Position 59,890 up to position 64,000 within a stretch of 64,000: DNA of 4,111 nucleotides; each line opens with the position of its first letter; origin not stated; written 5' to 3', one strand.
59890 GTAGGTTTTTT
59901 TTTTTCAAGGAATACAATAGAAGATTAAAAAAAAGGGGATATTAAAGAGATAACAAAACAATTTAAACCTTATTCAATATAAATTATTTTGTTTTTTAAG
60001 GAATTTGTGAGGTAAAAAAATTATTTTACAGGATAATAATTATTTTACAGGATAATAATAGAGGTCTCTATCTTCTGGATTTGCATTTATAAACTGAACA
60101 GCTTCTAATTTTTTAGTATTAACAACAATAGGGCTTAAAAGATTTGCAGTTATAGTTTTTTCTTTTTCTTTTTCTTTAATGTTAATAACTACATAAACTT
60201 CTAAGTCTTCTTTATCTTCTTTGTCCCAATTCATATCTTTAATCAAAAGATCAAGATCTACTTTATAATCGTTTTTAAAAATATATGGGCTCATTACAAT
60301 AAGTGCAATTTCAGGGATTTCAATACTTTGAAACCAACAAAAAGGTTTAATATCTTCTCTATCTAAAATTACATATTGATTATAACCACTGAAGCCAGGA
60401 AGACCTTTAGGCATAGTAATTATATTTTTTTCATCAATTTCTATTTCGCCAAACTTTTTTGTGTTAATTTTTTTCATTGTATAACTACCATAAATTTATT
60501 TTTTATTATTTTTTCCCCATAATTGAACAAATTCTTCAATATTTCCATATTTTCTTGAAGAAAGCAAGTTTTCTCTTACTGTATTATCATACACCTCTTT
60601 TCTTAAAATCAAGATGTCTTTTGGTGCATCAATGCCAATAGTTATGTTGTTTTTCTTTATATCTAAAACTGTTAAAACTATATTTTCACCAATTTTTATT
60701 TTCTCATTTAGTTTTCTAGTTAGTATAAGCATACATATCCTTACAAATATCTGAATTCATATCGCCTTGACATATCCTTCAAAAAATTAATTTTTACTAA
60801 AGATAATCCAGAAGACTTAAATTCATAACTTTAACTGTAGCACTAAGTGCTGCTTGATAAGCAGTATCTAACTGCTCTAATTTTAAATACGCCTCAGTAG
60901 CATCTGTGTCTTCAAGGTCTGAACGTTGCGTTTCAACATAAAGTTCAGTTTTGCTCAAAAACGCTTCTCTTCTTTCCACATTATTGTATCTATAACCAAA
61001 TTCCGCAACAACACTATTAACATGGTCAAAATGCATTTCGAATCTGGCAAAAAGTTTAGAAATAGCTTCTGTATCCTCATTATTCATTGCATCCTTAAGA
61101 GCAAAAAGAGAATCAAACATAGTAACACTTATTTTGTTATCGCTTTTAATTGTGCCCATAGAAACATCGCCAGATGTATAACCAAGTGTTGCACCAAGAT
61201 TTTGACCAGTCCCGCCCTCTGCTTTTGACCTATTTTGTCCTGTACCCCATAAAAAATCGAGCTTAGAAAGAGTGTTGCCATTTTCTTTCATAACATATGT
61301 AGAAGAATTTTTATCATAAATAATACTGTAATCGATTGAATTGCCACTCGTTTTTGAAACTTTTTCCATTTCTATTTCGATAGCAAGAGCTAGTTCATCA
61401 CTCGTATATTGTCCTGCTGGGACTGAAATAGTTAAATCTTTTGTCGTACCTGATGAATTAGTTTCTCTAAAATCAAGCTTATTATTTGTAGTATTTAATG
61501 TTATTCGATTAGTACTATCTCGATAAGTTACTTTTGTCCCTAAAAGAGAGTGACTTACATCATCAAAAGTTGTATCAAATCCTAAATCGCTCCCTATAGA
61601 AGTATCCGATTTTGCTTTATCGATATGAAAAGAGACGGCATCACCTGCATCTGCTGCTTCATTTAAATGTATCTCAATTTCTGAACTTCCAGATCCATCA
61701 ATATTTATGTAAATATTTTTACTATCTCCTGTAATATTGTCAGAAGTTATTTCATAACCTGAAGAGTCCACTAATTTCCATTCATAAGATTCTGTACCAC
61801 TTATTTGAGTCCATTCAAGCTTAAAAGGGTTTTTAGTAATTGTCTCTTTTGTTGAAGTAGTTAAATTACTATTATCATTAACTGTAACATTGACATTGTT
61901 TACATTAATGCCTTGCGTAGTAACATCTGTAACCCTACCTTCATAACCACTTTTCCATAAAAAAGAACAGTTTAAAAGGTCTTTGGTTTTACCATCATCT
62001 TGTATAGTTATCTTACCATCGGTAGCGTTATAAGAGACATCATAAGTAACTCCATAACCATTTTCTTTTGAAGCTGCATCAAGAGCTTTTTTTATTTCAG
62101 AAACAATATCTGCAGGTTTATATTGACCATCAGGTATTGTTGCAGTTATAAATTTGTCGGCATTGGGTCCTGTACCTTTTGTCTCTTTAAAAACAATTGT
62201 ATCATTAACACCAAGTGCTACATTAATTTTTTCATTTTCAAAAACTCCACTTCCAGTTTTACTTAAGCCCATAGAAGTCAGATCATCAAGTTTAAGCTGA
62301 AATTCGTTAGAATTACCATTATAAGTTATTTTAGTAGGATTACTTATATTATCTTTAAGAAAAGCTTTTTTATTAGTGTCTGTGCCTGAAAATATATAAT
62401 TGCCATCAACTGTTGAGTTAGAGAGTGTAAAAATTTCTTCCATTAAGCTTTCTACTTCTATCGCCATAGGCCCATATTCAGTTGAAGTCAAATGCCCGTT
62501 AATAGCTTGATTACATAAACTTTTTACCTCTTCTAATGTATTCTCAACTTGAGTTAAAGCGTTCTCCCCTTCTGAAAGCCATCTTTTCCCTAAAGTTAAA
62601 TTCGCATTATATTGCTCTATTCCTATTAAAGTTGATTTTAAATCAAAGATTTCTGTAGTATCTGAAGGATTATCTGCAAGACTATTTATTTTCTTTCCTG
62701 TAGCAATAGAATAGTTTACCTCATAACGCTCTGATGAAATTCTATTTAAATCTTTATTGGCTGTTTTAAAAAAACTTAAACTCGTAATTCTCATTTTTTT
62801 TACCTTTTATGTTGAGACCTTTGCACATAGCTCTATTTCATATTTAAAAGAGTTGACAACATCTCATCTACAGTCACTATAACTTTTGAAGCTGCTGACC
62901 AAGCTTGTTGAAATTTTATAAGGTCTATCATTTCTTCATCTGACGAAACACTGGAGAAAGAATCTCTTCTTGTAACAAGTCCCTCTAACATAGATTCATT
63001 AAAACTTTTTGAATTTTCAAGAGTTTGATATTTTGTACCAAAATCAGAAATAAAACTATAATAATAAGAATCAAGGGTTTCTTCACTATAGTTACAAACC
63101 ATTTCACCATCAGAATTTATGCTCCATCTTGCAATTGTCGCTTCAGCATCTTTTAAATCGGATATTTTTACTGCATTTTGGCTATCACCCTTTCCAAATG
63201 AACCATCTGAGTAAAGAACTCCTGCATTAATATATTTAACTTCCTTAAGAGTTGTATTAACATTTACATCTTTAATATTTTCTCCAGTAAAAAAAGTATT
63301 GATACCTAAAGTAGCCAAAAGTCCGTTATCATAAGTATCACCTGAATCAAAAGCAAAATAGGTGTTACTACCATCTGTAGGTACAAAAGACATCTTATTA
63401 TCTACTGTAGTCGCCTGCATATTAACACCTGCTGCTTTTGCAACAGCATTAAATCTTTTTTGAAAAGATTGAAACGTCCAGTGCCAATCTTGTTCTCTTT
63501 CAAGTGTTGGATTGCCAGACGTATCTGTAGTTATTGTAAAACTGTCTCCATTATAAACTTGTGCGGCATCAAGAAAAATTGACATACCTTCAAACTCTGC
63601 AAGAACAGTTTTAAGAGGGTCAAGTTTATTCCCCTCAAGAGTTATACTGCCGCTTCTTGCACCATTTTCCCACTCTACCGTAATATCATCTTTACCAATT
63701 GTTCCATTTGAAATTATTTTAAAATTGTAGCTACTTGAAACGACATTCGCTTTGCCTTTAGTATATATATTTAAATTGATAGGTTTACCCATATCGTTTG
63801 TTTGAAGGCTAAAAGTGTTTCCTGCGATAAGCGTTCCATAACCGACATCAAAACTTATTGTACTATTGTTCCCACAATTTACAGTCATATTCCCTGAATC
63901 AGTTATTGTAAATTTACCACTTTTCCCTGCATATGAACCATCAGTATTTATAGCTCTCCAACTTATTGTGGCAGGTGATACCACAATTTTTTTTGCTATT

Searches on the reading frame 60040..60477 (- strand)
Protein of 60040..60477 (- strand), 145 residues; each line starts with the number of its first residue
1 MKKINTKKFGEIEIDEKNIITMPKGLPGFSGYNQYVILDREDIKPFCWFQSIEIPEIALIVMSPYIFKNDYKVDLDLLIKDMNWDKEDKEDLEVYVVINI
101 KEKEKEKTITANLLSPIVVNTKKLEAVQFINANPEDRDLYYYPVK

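Call 23: search_protein_families(library=pfam, proteins=[window:60040-60477:-], max_evalue=0.0001)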
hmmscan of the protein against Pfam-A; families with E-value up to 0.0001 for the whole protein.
window:60040-60477:- (145 aa): 1 family
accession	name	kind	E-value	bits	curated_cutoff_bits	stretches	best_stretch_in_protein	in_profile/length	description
PF02623.20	FliW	-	2.9e-29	101.8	25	1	20-134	1-114/122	FliW protein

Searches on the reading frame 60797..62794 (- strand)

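Call 11: search_protein_families(library=ncbifam, proteins=[window:60797-62794:-])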
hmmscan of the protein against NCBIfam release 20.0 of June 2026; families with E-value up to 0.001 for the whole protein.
window:60797-62794:- (665 aa): 14 families
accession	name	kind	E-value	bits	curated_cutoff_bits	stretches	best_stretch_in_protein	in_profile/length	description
TIGR02550.1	flagell_flgL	equivalog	1.7e-56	192.2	127.2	1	2-665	1-387/387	flagellar hook-associated protein FlgL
NF005187.0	PRK06663.1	equivalog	5.3e-37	127.6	337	2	1-194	2-207/419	flagellar hook-associated protein 3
NF005980.0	PRK08073.1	equivalog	8.5e-37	127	291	2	1-183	1-176/287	flagellar hook-associated protein 3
NF009361.0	PRK12717.1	equivalog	3e-26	92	407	2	1-188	1-186/524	flagellar hook-associated protein 3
NF006265.0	PRK08412.1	equivalog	3.1e-23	81.9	749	2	1-165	1-158/827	flagellar hook-associated protein FlgL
NF006489.0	PRK08913.1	equivalog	7.5e-17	61.7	217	2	15-143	17-143/303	flagellin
NF011282.0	PRK14692.1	equivalog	7.8e-14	50.9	878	2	1-147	1-147/749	flagellar hook-associated protein FlgL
NF004669.0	PRK06008.1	equivalog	8.9e-14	51.6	230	2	578-665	261-348/348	flagellar hook-associated family protein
NF009362.0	PRK12718.1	equivalog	2.6e-10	40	602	1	26-188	26-187/510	flagellar hook-associated protein FlgL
NF009449.0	PRK12807.1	subfamily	0.00011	21.8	347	1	30-139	30-140/287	flagellin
NF006470.0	PRK08869.1-5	equivalog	0.00016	21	423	1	30-138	31-140/388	flagellin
NF009445.0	PRK12803.1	equivalog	0.00025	20.4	450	1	29-126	29-126/335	flagellin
NF009446.0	PRK12804.1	subfamily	0.00081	19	352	1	15-175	12-175/301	flagellin Hag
NF038071.1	lat_flg_LafA_2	exception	0.00093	18.6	365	1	30-137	32-140/284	lateral flagellin LafA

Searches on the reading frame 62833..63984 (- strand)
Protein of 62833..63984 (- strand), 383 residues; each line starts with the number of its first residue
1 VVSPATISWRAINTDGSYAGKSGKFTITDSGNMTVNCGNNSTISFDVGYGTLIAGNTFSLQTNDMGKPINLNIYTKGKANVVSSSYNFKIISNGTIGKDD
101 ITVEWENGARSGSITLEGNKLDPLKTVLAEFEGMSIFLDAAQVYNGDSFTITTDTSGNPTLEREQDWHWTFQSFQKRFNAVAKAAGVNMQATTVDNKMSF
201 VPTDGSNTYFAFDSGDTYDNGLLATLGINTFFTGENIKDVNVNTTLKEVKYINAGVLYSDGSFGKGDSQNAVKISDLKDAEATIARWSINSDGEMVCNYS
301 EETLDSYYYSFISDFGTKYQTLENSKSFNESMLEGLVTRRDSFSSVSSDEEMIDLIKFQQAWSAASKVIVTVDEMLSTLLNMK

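Call 23: search_protein_families(library=pfam, proteins=[window:62833-63984:-], max_evalue=0.0001)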
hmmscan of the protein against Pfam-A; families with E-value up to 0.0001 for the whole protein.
window:62833-63984:- (383 aa): 1 family
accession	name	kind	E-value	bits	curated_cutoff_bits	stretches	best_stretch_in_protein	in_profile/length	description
PF06429.18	Flg_bbr_C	-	1.5e-11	44.1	23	1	344-382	8-46/46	Flagellar basal body rod FlgEFG protein C-terminal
